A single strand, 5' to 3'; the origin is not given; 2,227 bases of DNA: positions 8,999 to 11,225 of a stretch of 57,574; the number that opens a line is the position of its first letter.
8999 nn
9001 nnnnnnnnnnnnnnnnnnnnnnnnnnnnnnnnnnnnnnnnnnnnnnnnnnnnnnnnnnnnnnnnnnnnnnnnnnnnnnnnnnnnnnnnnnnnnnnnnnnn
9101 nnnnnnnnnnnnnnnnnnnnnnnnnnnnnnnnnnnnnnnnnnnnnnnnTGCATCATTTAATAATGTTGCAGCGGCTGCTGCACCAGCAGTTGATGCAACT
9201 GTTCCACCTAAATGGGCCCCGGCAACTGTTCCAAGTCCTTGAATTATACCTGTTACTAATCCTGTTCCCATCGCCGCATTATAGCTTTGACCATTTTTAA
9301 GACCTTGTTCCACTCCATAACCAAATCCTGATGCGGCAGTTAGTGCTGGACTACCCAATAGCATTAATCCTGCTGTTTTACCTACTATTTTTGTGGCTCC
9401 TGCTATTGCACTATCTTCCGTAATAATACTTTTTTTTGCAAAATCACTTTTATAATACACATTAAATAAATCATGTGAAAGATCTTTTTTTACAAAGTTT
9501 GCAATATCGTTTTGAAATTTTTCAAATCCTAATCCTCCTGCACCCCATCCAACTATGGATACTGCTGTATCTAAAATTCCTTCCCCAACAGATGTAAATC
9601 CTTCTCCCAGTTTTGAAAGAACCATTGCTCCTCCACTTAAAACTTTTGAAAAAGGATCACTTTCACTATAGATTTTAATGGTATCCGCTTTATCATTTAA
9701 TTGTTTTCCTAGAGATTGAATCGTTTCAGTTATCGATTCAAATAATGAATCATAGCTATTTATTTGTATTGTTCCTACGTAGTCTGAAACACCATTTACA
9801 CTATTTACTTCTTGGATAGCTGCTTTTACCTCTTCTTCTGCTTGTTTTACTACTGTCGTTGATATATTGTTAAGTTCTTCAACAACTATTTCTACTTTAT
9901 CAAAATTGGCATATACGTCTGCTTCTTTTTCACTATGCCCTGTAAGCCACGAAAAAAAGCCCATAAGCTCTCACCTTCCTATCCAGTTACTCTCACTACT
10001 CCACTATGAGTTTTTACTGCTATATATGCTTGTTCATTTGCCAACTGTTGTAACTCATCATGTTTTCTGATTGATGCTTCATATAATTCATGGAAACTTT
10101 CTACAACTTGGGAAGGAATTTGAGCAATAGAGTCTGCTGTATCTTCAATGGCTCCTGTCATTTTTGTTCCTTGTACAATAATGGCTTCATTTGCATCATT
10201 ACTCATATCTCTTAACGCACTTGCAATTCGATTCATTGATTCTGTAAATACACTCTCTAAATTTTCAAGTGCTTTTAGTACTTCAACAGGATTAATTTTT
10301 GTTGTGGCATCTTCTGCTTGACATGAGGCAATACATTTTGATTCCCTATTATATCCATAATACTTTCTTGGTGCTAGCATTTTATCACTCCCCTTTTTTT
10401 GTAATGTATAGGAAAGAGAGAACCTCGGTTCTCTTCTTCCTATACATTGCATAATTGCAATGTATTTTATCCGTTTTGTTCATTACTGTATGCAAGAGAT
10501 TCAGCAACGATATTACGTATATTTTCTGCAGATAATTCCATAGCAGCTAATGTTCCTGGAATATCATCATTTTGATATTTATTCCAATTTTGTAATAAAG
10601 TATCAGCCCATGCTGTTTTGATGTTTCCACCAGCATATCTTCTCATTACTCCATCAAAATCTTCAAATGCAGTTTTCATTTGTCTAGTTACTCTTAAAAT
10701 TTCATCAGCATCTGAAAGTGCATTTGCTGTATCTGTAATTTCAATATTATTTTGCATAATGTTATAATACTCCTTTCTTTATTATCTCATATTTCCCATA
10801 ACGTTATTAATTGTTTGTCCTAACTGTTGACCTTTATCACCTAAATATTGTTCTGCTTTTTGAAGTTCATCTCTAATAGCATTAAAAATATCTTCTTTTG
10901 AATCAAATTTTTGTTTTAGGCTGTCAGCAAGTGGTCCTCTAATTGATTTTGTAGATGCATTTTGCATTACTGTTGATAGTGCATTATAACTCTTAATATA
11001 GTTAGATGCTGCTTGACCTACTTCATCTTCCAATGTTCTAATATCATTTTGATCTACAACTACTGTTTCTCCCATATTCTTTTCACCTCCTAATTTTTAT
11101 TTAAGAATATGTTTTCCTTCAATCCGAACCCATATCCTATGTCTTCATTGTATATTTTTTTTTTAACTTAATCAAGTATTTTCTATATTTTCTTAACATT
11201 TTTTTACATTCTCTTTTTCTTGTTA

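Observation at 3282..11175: T7SSb-style substrate module without any secretion machinery in the window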

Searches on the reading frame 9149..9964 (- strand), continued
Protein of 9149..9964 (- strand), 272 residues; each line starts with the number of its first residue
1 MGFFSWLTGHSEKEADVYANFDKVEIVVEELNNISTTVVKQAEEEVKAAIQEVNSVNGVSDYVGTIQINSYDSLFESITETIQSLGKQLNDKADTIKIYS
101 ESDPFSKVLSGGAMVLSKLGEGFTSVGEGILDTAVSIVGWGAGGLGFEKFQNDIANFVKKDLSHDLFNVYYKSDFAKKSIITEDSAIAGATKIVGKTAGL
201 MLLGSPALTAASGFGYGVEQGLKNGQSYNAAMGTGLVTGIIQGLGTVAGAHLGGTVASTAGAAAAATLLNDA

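Call 87: search_protein_families(library=pfam, proteins=[P0120, P0111, P0121, P0123, P0134, P0130, P0140, P0148, P0144, P0149], max_evalue=1)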
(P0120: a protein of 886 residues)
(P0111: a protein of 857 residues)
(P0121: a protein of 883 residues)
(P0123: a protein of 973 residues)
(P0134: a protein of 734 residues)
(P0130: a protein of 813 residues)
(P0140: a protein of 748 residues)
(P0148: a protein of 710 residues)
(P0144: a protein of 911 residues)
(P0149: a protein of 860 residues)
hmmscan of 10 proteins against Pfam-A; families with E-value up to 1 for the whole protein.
P0120 (886 aa): 2 families
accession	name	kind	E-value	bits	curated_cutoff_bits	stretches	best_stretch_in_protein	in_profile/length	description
PF12396.14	DUF3659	-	0.038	14.3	24.8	1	430-461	23-54/61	Protein of unknown function (DUF3659)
PF23147.2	GDH2_N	-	0.58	10.8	27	0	139-162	19-42/65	NAD-dependent glutamate dehydrogenase, N-terminal domain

P0111 (857 aa): 1 family
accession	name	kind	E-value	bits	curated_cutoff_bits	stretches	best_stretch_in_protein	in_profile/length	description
PF12868.12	DUF3824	-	0.85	10.7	22.7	1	763-824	15-77/148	Domain of unknwon function (DUF3824)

P0121 (883 aa): 3 families
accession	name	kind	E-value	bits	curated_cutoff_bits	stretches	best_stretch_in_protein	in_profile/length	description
PF12396.14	DUF3659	-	0.0002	21.6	24.8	0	435-448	40-53/61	Protein of unknown function (DUF3659)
PF04744.17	Monooxygenase_B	-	0.019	14.6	22.7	0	305-355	97-146/380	Monooxygenase subunit B protein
PF00428.24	Ribosomal_60s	-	0.96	10.5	28.1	0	800-831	53-85/88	60s Acidic ribosomal protein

P0123 (973 aa): 2 families
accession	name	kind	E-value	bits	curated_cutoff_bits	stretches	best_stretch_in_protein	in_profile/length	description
PF22746.1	SHOCT-like_DUF2089-C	-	0.0091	16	27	1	505-525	9-29/32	SHOCT-like domain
PF22238.1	RIP_P131-like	-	0.025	15.3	27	0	424-453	35-65/96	RIP/P131 family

P0134 (734 aa): 0 families

P0130 (813 aa): 1 family
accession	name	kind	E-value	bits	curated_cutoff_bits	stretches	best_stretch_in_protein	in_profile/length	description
PF19944.4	DUF6406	-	0.047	14.3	26.9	1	309-341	39-71/84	Family of unknown function (DUF6406)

P0140 (748 aa): 1 family
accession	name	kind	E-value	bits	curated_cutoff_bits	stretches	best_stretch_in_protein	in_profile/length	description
PF02496.21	ABA_WDS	-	0.06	14.3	25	1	721-747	51-77/78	ABA/WDS induced protein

P0148 (710 aa): 0 families

P0144 (911 aa): 1 family
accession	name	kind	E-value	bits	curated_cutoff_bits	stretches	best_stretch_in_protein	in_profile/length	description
PF02095.21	Extensin_1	-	0.00028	21.2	105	1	679-763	49-135/171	Extensin-like protein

P0149 (860 aa): 3 families
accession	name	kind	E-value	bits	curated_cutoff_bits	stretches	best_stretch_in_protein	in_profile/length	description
PF16574.10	CEP209_CC5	-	0.11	13.1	25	1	2-87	10-90/128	Coiled-coil region of centrosome protein CE290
PF06785.16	UPF0242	-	0.11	13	33.5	1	58-91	151-184/194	Uncharacterised protein family (UPF0242) N-terminus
PF08928.15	PoNi_N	-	0.2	12.2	22.4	1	60-108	8-58/117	PoNe immunity protein (PoNi), N-terminal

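Call 97: search_protein_families(library=ncbifam, proteins=[P0233], max_evalue=0.01)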
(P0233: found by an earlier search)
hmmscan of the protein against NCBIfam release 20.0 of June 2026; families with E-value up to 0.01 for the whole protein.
P0233 (1517 aa): 6 families
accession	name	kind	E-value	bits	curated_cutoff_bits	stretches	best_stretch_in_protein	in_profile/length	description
TIGR03928.1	T7_EssCb_Firm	equivalog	7.2e-292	971.4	778.4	1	224-1504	4-1294/1296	type VII secretion protein EssC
TIGR03924.1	T7SS_EccC_a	equivalog_domain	1.3e-103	348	509.15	2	244-915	2-660/673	type VII secretion protein EccCa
TIGR03925.1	T7SS_EccC_b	equivalog_domain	3.5e-64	217.1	346.55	2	974-1319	2-360/564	type VII secretion protein EccCb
NF007615.0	PRK10263.1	equivalog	8.2e-15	53.6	1566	1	667-901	983-1224/1355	DNA translocase FtsK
TIGR01103.1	fliP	equivalog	0.0048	16.7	217.45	1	258-330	4-77/197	flagellar type III secretion system pore protein FliP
NF041214.1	plasmid_TraB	equivalog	0.0097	14.4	800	0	697-893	248-419/639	plasmid transfer protein TraB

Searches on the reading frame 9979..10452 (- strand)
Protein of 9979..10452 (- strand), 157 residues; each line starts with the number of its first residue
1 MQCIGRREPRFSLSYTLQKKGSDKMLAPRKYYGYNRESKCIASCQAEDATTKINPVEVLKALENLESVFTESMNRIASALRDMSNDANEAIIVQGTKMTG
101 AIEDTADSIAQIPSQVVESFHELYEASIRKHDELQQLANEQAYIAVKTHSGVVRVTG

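Call 3: search_protein_families(library=pfam, proteins=[window:9979-10452:-], max_evalue=1)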
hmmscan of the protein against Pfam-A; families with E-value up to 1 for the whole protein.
window:9979-10452:- (157 aa): 6 families
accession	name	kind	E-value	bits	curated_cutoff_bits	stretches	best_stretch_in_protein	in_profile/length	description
PF00103.25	Hormone_1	-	0.0055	16.9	22.7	1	41-139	77-177/215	Somatotropin hormone family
PF18949.5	DUF5693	-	0.013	14.4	29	1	58-150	145-235/609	Family of unknown function (DUF5693)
PF04994.19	TfoX_C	-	0.023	15.2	23.1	1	119-150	15-46/81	TfoX C-terminal domain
PF21325.3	SHPRH_helical-1st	-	0.028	15.1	27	1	42-83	52-93/95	E3 ubiquitin-protein ligase SHPRH, first helical domain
PF01031.25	Dynamin_M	-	0.032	13.9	28.5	1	61-151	96-181/287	Dynamin central region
PF04492.19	Phage_rep_O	-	0.16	12.9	28.7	1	26-67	35-75/95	Bacteriophage replication protein O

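Call 4: search_protein_families(library=ncbifam, proteins=[window:9979-10452:-], max_evalue=1)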
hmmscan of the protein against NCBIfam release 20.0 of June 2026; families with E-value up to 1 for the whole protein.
window:9979-10452:- (157 aa): 2 families
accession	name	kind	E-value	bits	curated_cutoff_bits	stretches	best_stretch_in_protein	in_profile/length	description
NF045903.1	CuHisKinLciSLeg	equivalog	0.078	12.4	700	1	37-149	93-203/357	copper-responsive two-component system sensor histidine kinase LciS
TIGR03162.1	ribazole_cobC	equivalog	0.087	12.3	162.9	1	103-155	100-150/176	alpha-ribazole phosphatase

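Call 63: search_solved_structures(query=A5, max_evalue=10)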
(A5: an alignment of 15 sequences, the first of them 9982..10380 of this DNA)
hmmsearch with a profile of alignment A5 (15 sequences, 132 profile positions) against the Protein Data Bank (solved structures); distinct sequences matched with E-value up to 10: 23.
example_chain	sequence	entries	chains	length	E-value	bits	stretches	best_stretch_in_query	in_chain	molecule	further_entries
8qae_A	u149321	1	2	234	4.3e-08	36.3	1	67-104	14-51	sc-apCC-6-SLLA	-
8a3k_UNK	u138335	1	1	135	3.3e-05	26.9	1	46-103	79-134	sc-apCC-4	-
8qaf_A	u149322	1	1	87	0.0019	21.2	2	70-109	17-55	sc-apCC-8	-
8qad_A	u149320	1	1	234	0.033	17.2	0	67-102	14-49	sc-apCC-6-LLIA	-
9r1j_A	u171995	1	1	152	0.059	16.4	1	38-103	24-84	sc-apCC-4-NR-1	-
9r1n_A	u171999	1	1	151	0.12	15.5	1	69-128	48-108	sc-apCC-4-DPH-2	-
2pmz_F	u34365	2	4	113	0.24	14.5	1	25-93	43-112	DNA-directed RNA polymerase subunit F | DNA-directed RNA polymerase, subunit F (RpoF)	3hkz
6gcn_A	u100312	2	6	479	0.24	14.4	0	67-101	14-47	ATP-dependent zinc metalloprotease FtsH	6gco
3cwb_A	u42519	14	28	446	0.26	14.3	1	36-89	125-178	MITOCHONDRIAL UBIQUINOL-CYTOCHROME-C REDUCTASE COMPLEX CORE PROTEIN I | UBIQUINOL-CYTOCHROME-C REDUCTASE COMPLEX CORE PROTEIN I, MITOCHONDRIAL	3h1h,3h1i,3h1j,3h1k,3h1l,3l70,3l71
4tql_A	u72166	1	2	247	0.41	13.7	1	32-123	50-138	Three helix bundle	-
2v75_A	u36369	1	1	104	0.42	13.7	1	39-115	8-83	NUCLEAR POLYADENYLATED RNA-BINDING PROTEIN NAB2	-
2jps_A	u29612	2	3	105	0.43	13.6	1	39-115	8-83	Nuclear polyadenylated RNA-binding protein NAB2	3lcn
9r1m_A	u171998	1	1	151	0.48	13.5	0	46-98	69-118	sc-apCC-4-LMF-1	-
7suk_SB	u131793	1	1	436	0.48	13.5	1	35-94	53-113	Nucleolar protein 58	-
2jua_A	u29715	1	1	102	0.66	13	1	32-103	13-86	de novo protein S836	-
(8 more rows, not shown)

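Call 98: find_homologous_proteins(query=A5, max_evalue=0.001)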
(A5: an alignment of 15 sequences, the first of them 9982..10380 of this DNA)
Query A5 (15 sequences) (133 aa, profile of the alignment): 18 proteins with E <= 0.001 among 657 candidates.
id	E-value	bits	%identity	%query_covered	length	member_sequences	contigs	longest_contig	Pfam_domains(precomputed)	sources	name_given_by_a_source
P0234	3.9e-52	193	38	99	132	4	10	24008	-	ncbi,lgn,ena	-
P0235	2.5e-51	191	41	98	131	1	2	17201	-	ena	-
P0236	4.9e-51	190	43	89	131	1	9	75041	-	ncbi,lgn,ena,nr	ncbi:MAG: hypothetical protein IKF71_01175 [Bacilli bacterium]|nr:hypothetical protein [Bacilli bact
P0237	1.1e-49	185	98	100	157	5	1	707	-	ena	-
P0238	2.9e-49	184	47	98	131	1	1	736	-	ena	-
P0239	9.3e-49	182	44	98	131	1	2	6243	-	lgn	-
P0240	1.9e-47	178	43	88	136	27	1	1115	-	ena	-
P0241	1.1e-46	176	64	100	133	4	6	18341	-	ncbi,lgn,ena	-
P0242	1.2e-46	176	39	89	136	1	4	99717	-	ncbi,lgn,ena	-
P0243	8.3e-46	173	39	89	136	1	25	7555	-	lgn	-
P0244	1.0e-45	173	59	100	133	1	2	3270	-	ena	-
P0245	1.3e-42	163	57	100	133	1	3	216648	-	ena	-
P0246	5.7e-42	161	55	100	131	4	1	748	-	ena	-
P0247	6.8e-42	160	41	88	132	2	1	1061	-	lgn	-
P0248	1.4e-40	156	52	100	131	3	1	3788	-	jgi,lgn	jgi:hypothetical protein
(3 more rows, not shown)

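Call 108: predict_structure(alignment_id=A11)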
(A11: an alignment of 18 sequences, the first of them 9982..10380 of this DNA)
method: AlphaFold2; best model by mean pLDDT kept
length: 133 residues; sequences in the alignment: 18
mean_pLDDT: 89.8   pTM: 0.68
mean pLDDT of the five models: 89.8, 87.9, 86.6, 85.9, 82.5
residues with pLDDT >= 90: 81; 70-90: 42; 50-70: 10; < 50: 0
segments of 3 or more residues with pLDDT < 50: none
pLDDT, mean of each block of 10 residues (from residue 1): 96 97 95 94 91 86 65 79 86 88 97 98 96 93
secondary structure, 60 per line:
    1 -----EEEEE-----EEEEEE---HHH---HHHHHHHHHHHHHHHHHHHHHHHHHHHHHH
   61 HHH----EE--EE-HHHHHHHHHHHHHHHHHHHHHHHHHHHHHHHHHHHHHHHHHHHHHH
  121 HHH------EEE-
elements in order: E6-10 E16-21 H31-63 H75-123 E130-132

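Call 111: fold_search(model_id=the predicted structure, library=pdb)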
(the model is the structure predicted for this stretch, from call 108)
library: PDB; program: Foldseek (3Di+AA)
matches with E <= 10: 412; with E <= 0.001: 0
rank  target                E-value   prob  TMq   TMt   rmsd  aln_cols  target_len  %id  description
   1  8a52_A                3.0e-01  0.33  0.31  0.16   9.5       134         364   10  Crystal structure of a chimeric LOV-Histidine kinase SB2F1 (asymmetrical variant, trigonal form with long c-axis) (released 2023-12-27)
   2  9a72_A                3.0e-01  0.12  0.23  0.11  24.8       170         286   12  Integrative model of YFMS-CHEW by crosslinking MS and deep learning (released 2024-09-18)
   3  5of9_B                3.2e-01  0.60  0.36  0.12   6.5       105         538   16  Crystal structure of human MORC2 (residues 1-603) (released 2018-02-14)
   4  5zhy_F                3.2e-01  0.16  0.21  0.26   7.8        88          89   17  Structural characterization of the HCoV-229E fusion core (released 2018-06-06)
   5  5zhy_C                3.4e-01  0.63  0.30  0.42   5.9        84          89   13  Structural characterization of the HCoV-229E fusion core (released 2018-06-06)
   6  5ofa_A                3.4e-01  0.57  0.35  0.12   6.7       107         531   17  Crystal structure of human MORC2 (residues 1-603) with spinal muscular atrophy mutation T424R (released 2018-02-14)
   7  5zhy_E                4.1e-01  0.30  0.27  0.35   6.8        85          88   14  Structural characterization of the HCoV-229E fusion core (released 2018-06-06)
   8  8a6x_B                6.0e-01  0.13  0.25  0.13  10.3       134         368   10  Crystal structure of a chimeric LOV-Histidine kinase SB2F1 (asymmetrical variant, trigonal form with long c axis) (released 2024-01-10)
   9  4mtx_C                6.4e-01  0.89  0.38  0.49   2.8        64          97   19  Structure of the ERS1 dimerization and histidine phosphotransfer domain from Arabidopsis thaliana (released 2014-10-01)
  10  6s1k_E                6.4e-01  0.23  0.29  0.36   8.4        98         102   15  E. coli Core Signaling Unit, carrying QQQQ receptor mutation (released 2020-01-22)
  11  9qgy_G                7.3e-01  0.25  0.35  0.18   8.3       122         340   11  Structure of the YbjP lipoprotein bound to the MacAB-TolC tripartite efflux pump (released 2026-03-25)
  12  8a3u                  7.3e-01  0.12  0.22  0.13  13.8       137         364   11  Crystal structure of a chimeric LOV-Histidine kinase SB2F1 (symmetrical variant, trigonal form with short c-axis) (released 2023-12-20)
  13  3g6b_B                8.2e-01  0.60  0.43  0.30   5.2       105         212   18  Crystal structure of a Soluble Chemoreceptor from Thermotoga maritima Asn217Ile mutant (released 2009-07-28)
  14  5zhy_A                8.2e-01  0.47  0.32  0.44   5.4        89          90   13  Structural characterization of the HCoV-229E fusion core (released 2018-06-06)
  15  8f2k_G                1.1e+00  0.23  0.34  0.40   5.6       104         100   19  Structure of yeast F1-ATPase determined with 100 micromolar cruentaren A (released 2023-04-05)
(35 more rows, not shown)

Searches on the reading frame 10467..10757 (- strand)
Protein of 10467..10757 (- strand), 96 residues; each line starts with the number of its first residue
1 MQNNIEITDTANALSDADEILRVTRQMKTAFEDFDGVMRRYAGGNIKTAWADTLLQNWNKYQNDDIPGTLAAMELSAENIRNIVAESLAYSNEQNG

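Call 3: search_protein_families(library=pfam, proteins=[window:10467-10757:-], max_evalue=1)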
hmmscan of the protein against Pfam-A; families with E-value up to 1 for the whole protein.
window:10467-10757:- (96 aa): 2 families
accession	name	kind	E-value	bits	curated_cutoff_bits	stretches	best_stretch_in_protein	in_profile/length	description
PF22610.1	CovS-like_HAMP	-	0.021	15.2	27.4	1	1-25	32-56/57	Histidine kinase, HAMP domain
PF21411.2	Rap1_C_Sp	-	0.3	11.1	27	0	18-54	7-39/40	S. pombe DNA-binding protein Rap1, C-terminal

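Call 4: search_protein_families(library=ncbifam, proteins=[window:10467-10757:-], max_evalue=1)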
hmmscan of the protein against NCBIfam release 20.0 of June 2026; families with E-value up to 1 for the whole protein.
window:10467-10757:- (96 aa): 0 families

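Call 62: search_solved_structures(query=A4, max_evalue=10)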
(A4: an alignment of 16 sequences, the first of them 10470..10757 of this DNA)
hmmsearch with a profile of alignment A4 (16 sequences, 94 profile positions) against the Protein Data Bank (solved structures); distinct sequences matched with E-value up to 10: 12.
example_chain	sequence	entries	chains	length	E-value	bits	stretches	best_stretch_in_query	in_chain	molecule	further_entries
9cfs_A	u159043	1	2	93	0.021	18.5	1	8-84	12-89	Long regulatory protein rop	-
2kbb_A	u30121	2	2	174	0.052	17.3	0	8-41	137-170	Talin-1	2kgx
4f7g_B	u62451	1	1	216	0.11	16.3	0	8-42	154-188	Talin-1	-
6kos_A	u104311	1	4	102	0.2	15.4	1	13-40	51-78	SUWA (Super WA20)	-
8gl3_A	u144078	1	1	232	0.36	14.6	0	17-42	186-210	pRLB-519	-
5x4z_A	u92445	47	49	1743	0.56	14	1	7-76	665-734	DNA-directed RNA polymerase subunit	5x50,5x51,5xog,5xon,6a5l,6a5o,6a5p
5ic0_A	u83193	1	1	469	0.65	13.8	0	9-41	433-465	Talin-1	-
1hm6_A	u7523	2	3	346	1.1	13.1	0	12-46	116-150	ANNEXIN 1 | ANNEXIN I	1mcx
1f1m_A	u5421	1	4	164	4.1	11.2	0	21-48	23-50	OUTER SURFACE PROTEIN C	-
9ff9_A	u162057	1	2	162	7.1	10.5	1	13-86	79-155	Tropomyosin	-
5bqm_B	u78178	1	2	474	7.2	10.4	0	24-59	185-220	Somatoliberin,Botulinum neurotoxin type D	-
8puz_A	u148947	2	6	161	9.1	10.1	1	13-86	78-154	Tropomyosin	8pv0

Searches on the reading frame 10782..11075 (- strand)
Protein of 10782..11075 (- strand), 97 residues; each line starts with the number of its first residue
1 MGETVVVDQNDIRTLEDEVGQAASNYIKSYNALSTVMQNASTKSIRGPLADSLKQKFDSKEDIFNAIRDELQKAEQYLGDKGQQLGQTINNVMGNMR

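Call 3: search_protein_families(library=pfam, proteins=[window:10782-11075:-], max_evalue=1)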
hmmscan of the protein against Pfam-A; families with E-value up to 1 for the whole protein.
window:10782-11075:- (97 aa): 7 families
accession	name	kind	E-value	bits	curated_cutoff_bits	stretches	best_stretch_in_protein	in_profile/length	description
PF03836.20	RasGAP_C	-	0.049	14.2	26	1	54-96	45-87/137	RasGAP C-terminus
PF25186.1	Tad4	-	0.056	14.2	25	1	50-92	34-76/113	Type I Thoeris inhibitor Tad4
PF12771.13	SusD-like_2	-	0.056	12.7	27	1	52-82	124-153/415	Starch-binding associating with outer membrane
PF03564.21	DUF1759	-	0.089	13.2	25.4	1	50-93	60-103/148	Protein of unknown function (DUF1759)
PF08564.16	CDC37_C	-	0.096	13.3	22.1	0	47-96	2-45/100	Cdc37 C terminal domain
PF07875.18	Coat_F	-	0.11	13.2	25.7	1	32-66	19-53/63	Coat F domain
PF08776.16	VASP_tetra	-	0.29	11.1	25.8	1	60-73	23-36/36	VASP tetramerisation domain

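Call 4: search_protein_families(library=ncbifam, proteins=[window:10782-11075:-], max_evalue=1)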
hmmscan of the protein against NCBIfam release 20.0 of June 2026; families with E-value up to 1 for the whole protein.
window:10782-11075:- (97 aa): 6 families
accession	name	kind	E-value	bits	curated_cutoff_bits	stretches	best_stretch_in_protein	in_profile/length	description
NF038025.1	dapto_LiaX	exception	0.006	15.4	350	1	10-94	141-220/512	daptomycin-sensing surface protein LiaX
NF035934.1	ESAT6_2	subfamily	0.045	14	100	1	9-72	14-76/96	pore-forming ESAT-6 family protein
NF043058.1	T4SS_LegC2C7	subfamily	0.046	12.7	350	1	11-92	144-222/348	LegC2/C7 family Dot/Icm T4SS effector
NF004818.0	PRK06172.1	equivalog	0.07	12.5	336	1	9-60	62-112/253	SDR family oxidoreductase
NF047363.1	Zn_ribbon_CdsZ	equivalog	0.088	12.2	275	1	12-80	74-141/251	zinc ribbon domain regulatory protein CdsZ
TIGR03446.1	mycothiol_Mca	equivalog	0.091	12.3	277.15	1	17-86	12-81/283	mycothiol conjugate amidase Mca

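Call 61: search_solved_structures(query=A3, max_evalue=10)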
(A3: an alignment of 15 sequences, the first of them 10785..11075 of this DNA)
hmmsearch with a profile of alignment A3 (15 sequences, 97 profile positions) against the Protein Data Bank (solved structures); distinct sequences matched with E-value up to 10: 75 (the best 60 are shown).
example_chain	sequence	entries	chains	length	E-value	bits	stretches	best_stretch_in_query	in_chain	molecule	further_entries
9ugr_A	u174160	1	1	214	0.0013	22.2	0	25-94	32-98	Syn-F4-Link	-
8qat_A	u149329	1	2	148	0.0024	21.3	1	9-77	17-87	Protein Hook homolog 3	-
7zr2_A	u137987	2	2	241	0.016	18.7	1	9-94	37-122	Spike protein S2',Chimeric protein mimic of SARS-CoV-2 Spike HR1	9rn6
2jua_A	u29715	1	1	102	0.023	18.2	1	53-97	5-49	de novo protein S836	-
4mru_A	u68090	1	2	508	0.027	18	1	47-93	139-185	SusD homolog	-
2vrz_A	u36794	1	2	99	0.043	17.3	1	15-94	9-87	VIRULENCE FACTOR ESXA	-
2vs0_A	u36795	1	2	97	0.046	17.2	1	16-94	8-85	VIRULENCE FACTOR ESXA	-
7eeb_D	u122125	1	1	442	0.051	17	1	17-64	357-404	Cation channel sperm-associated protein 4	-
1p68_A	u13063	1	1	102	0.063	16.8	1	53-97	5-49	De novo designed protein S-824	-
3vjf_A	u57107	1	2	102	0.087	16.3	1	10-92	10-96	WA20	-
9jih_A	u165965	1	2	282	0.1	16.1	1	15-55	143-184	Arf-GAP with SH3 domain, ANK repeat and PH domain-containing protein 3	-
8h7c_A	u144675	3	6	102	0.11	15.9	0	52-94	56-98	De novo ferric enterobactin esterase Syn-F4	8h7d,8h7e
4mod_A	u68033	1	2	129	0.12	15.9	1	53-94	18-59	HR1 of S protein, LINKER, HR2 of S protein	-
5zvk_A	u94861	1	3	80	0.15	15.6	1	52-94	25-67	Human Coronavirus MERS HR1 motif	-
4njl_A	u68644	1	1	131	0.22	15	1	53-94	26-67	S protein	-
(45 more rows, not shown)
